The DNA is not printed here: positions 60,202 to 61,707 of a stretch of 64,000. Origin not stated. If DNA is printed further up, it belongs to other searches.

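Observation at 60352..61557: HTH-metallophosphoesterase fusion located between the lysis cassette and the portal, where packaging genes usually sit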

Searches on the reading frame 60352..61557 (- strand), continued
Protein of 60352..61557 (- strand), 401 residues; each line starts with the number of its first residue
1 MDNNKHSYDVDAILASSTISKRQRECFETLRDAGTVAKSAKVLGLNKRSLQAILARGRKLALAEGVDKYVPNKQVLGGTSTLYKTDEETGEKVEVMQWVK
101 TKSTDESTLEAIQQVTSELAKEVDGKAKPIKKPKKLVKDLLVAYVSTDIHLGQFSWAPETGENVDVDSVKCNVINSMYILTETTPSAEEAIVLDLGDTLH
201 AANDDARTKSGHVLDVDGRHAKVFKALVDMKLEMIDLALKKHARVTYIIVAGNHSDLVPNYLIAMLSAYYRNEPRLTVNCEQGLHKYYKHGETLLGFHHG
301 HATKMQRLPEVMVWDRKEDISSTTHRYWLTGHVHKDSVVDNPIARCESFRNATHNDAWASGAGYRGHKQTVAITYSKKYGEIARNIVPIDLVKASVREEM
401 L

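Call 59: get_annotated_region(hit=H10, flank=3500)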
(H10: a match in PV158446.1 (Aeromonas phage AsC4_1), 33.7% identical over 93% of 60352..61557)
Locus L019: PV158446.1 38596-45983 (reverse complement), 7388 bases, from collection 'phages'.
description: Aeromonas phage AsC4_1, complete genome.
organism: Aeromonas phage AsC4_1 (NCBI taxid 3411829)
taxonomy: Viruses; Duplodnaviria; Heunggongvirae; Uroviricota; Caudoviricetes
host: Aeromonas salmonicida; source: aquaculture water; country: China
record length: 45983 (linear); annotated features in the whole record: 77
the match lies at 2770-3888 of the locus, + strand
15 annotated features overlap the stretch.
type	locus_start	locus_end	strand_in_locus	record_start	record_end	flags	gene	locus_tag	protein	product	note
CDS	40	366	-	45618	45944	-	-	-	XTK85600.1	hypothetical protein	ORF77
CDS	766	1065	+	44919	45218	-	-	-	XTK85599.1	hypothetical protein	ORF76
CDS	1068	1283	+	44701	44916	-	-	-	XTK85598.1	hypothetical protein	ORF75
CDS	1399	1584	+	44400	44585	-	-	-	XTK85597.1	hypothetical protein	ORF74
CDS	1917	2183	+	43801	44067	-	-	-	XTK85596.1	hypothetical protein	ORF73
CDS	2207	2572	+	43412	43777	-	-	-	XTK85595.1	hypothetical protein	ORF72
CDS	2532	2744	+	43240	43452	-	-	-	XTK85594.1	hypothetical protein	ORF71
CDS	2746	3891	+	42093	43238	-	-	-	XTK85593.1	DNA repair exonuclease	ORF70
CDS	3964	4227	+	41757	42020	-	-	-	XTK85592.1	hypothetical protein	ORF69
CDS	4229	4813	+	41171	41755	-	-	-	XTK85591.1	hypothetical protein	ORF68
CDS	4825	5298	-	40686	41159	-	-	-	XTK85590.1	Rz lysis protein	ORF67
CDS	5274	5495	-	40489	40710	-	-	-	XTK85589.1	hypothetical protein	ORF66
CDS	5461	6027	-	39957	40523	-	-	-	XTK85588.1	lysozyme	ORF65; lysozyme activity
CDS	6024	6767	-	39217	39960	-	-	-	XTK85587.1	immediate precursor of thymidine nucleotide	ORF64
CDS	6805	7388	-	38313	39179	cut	-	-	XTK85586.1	hypothetical protein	ORF63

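Call 60: get_annotated_region(hit=H98, flank=3500)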
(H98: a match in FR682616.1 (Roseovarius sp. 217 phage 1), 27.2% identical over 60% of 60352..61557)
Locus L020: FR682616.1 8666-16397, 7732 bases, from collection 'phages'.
description: Roseovarius sp. 217 phage 1 partial genome sequence.
organism: Roseovarius sp. 217 phage 1 (NCBI taxid 874471)
taxonomy: Viruses; Duplodnaviria; Heunggongvirae; Uroviricota; Caudoviricetes; Schitoviridae; Rhodovirinae; Plymouthvirus; Roseovarius Plymouth podovirus 1
host: Roseovarius sp. 217; source: -; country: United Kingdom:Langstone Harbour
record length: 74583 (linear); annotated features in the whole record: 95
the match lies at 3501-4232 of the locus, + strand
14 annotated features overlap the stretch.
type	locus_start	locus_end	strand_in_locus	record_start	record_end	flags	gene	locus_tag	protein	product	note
CDS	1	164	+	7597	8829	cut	-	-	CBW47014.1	N4 gp25-like protein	orf20; putative HNH endonuclease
CDS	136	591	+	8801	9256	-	-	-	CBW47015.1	hypothetical protein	orf21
CDS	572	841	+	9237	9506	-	-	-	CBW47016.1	hypothetical protein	orf22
CDS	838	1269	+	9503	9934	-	-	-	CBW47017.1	hypothetical protein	orf23; putative deoxycytidylate deaminase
CDS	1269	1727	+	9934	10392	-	-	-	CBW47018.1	hypothetical protein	orf24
CDS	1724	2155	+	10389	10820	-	-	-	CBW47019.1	structural protein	orf25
CDS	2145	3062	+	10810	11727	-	-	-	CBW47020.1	N4 gp30-like protein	orf26; putative thymidylate synthase complementing protein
CDS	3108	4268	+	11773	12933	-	-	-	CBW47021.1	hypothetical protein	orf27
CDS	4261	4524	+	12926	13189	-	-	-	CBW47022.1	structural protein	orf28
CDS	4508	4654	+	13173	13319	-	-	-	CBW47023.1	hypothetical protein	orf29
CDS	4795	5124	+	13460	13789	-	-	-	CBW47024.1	hypothetical protein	orf30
CDS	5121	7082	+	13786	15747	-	-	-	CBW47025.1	structural, host-like protein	orf31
CDS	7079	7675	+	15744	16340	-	-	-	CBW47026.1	structural protein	orf32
CDS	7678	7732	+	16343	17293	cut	-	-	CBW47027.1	hypothetical protein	orf33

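Call 61: find_encoding_contigs(protein=P0074, flank=6000, max_places=2)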
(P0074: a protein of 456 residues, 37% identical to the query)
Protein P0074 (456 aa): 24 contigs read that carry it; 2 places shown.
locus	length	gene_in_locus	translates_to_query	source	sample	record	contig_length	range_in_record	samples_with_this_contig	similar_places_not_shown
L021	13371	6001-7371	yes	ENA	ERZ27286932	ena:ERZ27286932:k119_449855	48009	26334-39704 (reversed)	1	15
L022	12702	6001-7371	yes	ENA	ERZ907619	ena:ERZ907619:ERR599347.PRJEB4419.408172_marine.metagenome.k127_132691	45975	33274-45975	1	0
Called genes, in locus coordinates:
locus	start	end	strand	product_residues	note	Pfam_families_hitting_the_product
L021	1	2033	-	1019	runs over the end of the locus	PF14890:Intein_splicing, PF14528:LAGLIDADG_3, PF04851:ResIII, PF00271:Helicase_C (weak)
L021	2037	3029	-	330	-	PF00692:dUTPase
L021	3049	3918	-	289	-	PF02739:5_3_exonuc_N, PF01367:5_3_exonuc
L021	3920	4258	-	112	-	-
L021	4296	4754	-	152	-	PF02481:DNA_processg_A (faint)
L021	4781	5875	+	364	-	-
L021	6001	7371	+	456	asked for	-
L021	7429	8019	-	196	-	-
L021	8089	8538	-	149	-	-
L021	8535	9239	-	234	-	PF01555:N6_N4_Mtase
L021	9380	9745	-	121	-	-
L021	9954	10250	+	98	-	-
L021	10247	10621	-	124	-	-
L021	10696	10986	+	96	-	-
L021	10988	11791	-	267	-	PF00557:Peptidase_M24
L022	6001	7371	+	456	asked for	-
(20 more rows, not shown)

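Call 62: find_encoding_contigs(protein=P0056, flank=6000, max_places=2)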
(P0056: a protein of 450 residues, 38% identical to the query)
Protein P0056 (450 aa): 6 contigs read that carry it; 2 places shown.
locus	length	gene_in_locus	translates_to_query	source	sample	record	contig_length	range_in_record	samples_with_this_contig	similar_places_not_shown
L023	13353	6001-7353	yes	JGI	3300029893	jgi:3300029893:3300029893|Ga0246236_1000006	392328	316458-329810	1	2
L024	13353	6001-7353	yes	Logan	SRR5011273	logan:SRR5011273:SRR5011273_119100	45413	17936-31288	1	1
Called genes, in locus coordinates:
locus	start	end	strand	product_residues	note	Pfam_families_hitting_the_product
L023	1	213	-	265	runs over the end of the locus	PF16473:Rv2179c-like (weak)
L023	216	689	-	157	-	-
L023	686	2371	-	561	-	PF04851:ResIII, PF00271:Helicase_C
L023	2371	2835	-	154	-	PF22769:DCD, PF00692:dUTPase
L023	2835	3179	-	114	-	PF13083:KH_KhpA-B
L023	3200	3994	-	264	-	PF02739:5_3_exonuc_N, PF01367:5_3_exonuc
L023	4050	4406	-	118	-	-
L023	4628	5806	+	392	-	-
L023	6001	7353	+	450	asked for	-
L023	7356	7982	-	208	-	-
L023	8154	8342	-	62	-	-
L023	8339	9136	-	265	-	PF00557:Peptidase_M24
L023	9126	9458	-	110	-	-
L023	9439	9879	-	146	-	-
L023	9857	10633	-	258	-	PF01555:N6_N4_Mtase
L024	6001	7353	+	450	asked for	-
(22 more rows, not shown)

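Call 69: fold_search(model_id=the predicted structure, library=viral)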
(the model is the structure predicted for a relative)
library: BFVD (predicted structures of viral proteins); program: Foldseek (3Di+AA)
matches with E <= 10: 833; with E <= 0.001: 76
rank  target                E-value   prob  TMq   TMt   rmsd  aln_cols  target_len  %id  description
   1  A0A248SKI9            1.1e-35  1.00  0.68  0.58  10.8       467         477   22  (no name in the UniProt tables at hand)
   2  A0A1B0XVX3            2.7e-31  1.00  0.66  0.82   5.7       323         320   31  Calcineurin-like phosphoesterase domain-containing protein [Campylobacter phage PC5]
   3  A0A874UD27            5.6e-27  1.00  0.57  0.67   7.2       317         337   29  (no name in the UniProt tables at hand)
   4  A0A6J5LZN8            4.5e-26  1.00  0.63  0.54   7.8       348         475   20  Uncharacterized protein [uncultured Caudovirales phage]
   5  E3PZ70                7.2e-26  1.00  0.65  0.67   7.4       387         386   22  Uncharacterized protein [Roseovarius sp. 217 phage 1]
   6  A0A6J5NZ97            4.8e-23  1.00  0.59  0.57  16.2       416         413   18  Uncharacterized protein [uncultured Caudovirales phage]
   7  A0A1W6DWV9            6.4e-23  1.00  0.60  0.89   2.8       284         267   27  (no name in the UniProt tables at hand)
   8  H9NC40                7.0e-22  1.00  0.60  0.58  14.8       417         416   19  (no name in the UniProt tables at hand)
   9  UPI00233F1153         9.1e-21  1.00  0.53  0.82   8.1       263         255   25  (no name look-up for this kind of identifier)
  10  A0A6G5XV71            1.3e-20  1.00  0.54  0.43  27.2       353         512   18  (no name in the UniProt tables at hand)
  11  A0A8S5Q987            3.2e-20  1.00  0.55  0.55  17.9       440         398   16  DNA polymerase II small subunit [Siphoviridae sp. ctfR912]
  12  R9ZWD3                1.8e-18  1.00  0.59  0.48  11.1       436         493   17  Uncharacterized protein [Cellulophaga phage phi19:3]
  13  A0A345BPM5            5.0e-18  1.00  0.56  0.60  12.7       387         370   15  (no name in the UniProt tables at hand)
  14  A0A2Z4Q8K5            4.4e-16  1.00  0.50  0.51  23.1       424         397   14  (no name in the UniProt tables at hand)
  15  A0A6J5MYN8            1.7e-15  1.00  0.51  0.47  14.3       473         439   11  Uncharacterized protein [uncultured Caudovirales phage]
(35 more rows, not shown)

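Call 70: get_annotated_region(hit=H9, flank=3000)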
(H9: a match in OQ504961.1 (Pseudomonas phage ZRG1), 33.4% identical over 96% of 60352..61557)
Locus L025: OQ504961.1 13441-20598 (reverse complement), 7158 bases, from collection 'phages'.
description: Pseudomonas phage ZRG1, complete genome.
organism: Pseudomonas phage ZRG1 (NCBI taxid 3032262)
taxonomy: Viruses; Duplodnaviria; Heunggongvirae; Uroviricota; Caudoviricetes
host: Stutzerimonas stutzeri NCTC10475; source: seawater; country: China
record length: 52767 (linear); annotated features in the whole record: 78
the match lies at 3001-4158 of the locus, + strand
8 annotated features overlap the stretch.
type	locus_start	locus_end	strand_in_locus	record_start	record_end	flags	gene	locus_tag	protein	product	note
CDS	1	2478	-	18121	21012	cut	-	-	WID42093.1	DUF6371 domain-containing protein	-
CDS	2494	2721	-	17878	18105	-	-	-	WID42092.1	hypothetical protein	-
CDS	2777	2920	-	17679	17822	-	-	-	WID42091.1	hypothetical protein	-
CDS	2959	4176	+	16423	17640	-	-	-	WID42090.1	oxidoreductase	-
CDS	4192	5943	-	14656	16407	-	-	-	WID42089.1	cellulase family glycosylhydrolase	-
CDS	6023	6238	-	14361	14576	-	-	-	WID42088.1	hypothetical protein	-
CDS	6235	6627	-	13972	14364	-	-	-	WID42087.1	hypothetical protein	-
CDS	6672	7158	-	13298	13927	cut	-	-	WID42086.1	hypothetical protein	-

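Call 71: get_annotated_region(hit=H21, flank=3000)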
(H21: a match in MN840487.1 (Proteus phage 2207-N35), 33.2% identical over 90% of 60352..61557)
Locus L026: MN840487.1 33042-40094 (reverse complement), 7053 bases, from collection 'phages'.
description: Proteus phage 2207-N35, complete genome.
organism: Proteus phage 2207-N35 (NCBI taxid 2692740)
taxonomy: Viruses; Duplodnaviria; Heunggongvirae; Uroviricota; Caudoviricetes; Gorganvirus
host: Proteus mirabilis; source: -; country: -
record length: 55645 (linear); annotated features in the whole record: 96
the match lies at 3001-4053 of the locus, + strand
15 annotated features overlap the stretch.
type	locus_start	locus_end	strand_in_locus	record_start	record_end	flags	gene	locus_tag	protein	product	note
CDS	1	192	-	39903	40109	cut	-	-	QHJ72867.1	hypothetical protein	-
CDS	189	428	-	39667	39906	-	-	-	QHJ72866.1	hypothetical protein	-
CDS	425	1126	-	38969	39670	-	-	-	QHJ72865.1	putative deoxyuridine 5'-triphosphate nucleotidohydrolase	similar to Proteus phage VB_PmiS-Isfahan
CDS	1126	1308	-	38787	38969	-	-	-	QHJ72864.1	ribosome protein/transcription elongation factor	similar to Proteus phage vB_PmiP_RS10pmA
CDS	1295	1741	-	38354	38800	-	-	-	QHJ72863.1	dCMP deaminase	similar to Proteus phage VB_PmiS-Isfahan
CDS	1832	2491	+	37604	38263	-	-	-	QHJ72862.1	hypothetical protein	-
CDS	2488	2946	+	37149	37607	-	-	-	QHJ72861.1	hypothetical protein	-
CDS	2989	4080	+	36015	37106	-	-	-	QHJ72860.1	nuclease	similar to Proteus phage vB_PmiP_RS10pmA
CDS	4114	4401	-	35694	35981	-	-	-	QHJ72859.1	hypothetical protein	-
CDS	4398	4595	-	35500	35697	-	-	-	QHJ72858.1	hypothetical protein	-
CDS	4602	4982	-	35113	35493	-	-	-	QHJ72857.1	hypothetical protein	-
CDS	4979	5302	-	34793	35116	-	-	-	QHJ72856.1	hypothetical protein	-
CDS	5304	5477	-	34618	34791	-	-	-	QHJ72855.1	hypothetical protein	-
CDS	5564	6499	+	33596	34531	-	-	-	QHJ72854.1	prohead assembly protein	similar to Proteus phage VB_PmiS-Isfahan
CDS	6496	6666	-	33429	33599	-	-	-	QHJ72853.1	hypothetical protein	-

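Call 72: get_annotated_region(hit=H93, flank=3000)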
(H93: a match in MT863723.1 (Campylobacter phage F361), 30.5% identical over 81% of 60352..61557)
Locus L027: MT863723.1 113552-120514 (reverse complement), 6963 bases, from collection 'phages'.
description: Campylobacter phage F361, complete genome.
organism: Campylobacter phage F361 (NCBI taxid 2794369)
taxonomy: Viruses; Duplodnaviria; Heunggongvirae; Uroviricota; Caudoviricetes; Eucampyvirinae; Fletchervirus; Fletchervirus CPX
host: Campylobacter jejuni NCTC12662; source: chicken fecal sample; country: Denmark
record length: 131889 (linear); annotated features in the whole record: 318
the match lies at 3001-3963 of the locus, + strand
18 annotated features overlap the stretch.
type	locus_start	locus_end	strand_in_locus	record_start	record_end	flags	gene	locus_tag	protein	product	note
CDS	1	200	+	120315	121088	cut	-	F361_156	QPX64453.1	hypothetical protein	-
regulatory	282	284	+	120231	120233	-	-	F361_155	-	ribosome_binding_site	-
CDS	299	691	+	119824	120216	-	-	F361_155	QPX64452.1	hypothetical protein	-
regulatory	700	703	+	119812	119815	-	-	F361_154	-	ribosome_binding_site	-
CDS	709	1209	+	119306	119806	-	-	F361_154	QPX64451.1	putative holliday junction resolvase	-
regulatory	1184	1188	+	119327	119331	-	-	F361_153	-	ribosome_binding_site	-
CDS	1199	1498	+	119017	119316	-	-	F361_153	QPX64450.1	hypothetical protein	-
regulatory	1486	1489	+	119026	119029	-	-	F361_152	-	ribosome_binding_site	-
CDS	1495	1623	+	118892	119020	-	-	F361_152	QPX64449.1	hypothetical protein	-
regulatory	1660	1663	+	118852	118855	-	-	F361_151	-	ribosome_binding_site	-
CDS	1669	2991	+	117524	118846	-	-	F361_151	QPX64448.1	putative DNA ligase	-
regulatory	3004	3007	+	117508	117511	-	-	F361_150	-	ribosome_binding_site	-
CDS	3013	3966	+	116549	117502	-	-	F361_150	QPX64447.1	putative recombination endonuclease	-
regulatory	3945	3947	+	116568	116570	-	-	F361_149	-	ribosome_binding_site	-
CDS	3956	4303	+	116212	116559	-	-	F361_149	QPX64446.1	hypothetical protein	-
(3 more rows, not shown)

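Call 73: get_annotated_region(hit=H95, flank=3000)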
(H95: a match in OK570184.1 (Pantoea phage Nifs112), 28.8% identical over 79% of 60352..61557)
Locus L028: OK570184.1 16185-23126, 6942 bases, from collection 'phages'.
description: Pantoea phage Nifs112, complete genome.
organism: Pantoea phage Nifs112 (NCBI taxid 2894289)
taxonomy: Viruses; Duplodnaviria; Heunggongvirae; Uroviricota; Caudoviricetes; Autographiviridae; Molineuxvirinae; Eracentumvirus
host: Pantoea agglomerans; source: Insect gut; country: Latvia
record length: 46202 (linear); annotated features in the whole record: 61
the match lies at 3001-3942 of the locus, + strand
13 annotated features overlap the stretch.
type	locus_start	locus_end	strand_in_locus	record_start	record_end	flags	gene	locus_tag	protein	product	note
CDS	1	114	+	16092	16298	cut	-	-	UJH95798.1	hypothetical protein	ORF26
CDS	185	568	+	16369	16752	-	-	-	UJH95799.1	hypothetical protein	ORF27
CDS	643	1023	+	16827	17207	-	-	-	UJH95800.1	hypothetical protein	ORF28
CDS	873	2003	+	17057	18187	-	-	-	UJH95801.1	5'-3' exonuclease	ORF29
CDS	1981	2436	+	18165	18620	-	-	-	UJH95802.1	HNH endonuclease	ORF30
CDS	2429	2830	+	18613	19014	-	-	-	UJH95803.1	recombination endonuclease VII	ORF31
CDS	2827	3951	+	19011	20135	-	-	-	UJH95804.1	HTH and metallophosphatase domains containing protein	ORF32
CDS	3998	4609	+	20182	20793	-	-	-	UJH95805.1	putative phosphatase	ORF33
CDS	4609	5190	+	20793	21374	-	-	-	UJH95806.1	deoxynucleoside monophosphate kinase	ORF34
CDS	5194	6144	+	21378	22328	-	-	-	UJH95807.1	DNA ligase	ORF35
CDS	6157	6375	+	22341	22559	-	-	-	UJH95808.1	hypothetical protein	ORF36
CDS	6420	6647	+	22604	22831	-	-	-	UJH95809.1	hypothetical protein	ORF37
CDS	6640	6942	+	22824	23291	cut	-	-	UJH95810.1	putative N-acetyltransferase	ORF38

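Call 74: get_annotated_region(hit=H99, flank=3000)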
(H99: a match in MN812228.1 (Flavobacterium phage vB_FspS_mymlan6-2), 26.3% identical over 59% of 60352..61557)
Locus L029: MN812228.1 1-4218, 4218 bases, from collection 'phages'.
description: Flavobacterium phage vB_FspS_mymlan6-2, complete genome.
organism: Flavobacterium phage vB_FspS_mymlan6-2 (NCBI taxid 2686267)
taxonomy: Viruses; Duplodnaviria; Heunggongvirae; Uroviricota; Caudoviricetes; Muminvirus; Muminvirus mymlan
host: Flavobacterium sp. LMO6; source: -; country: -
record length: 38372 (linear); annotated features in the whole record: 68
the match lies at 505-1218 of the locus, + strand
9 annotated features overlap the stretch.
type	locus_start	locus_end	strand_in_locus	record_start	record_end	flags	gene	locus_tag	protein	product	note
CDS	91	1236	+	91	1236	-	-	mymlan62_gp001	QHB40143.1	hypothetical protein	annotation based on sequence similarity to NCBI RLD25781.1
CDS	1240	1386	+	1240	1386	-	-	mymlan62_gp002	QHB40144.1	hypothetical protein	-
CDS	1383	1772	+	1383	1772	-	-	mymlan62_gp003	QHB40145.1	hypothetical protein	-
CDS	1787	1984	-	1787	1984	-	-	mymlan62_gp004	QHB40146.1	hypothetical protein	-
CDS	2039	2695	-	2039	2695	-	-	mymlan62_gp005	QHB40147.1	DNA methyltransferase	annotation based on sequence similarity to NCBI YP_008241745.1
CDS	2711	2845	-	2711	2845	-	-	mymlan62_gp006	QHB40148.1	hypothetical protein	-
CDS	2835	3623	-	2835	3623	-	-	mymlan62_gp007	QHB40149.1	DNA methyltransferase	annotation based on sequence similarity to NCBI YP_009195711.1 and Pfam PF01555.17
CDS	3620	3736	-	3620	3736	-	-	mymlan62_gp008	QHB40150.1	hypothetical protein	-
CDS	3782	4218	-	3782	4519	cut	-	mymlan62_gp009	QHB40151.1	DNA methyltransferase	annotation based on sequence similarity to NCBI YP_008240985.1 and Pfam PF01555.17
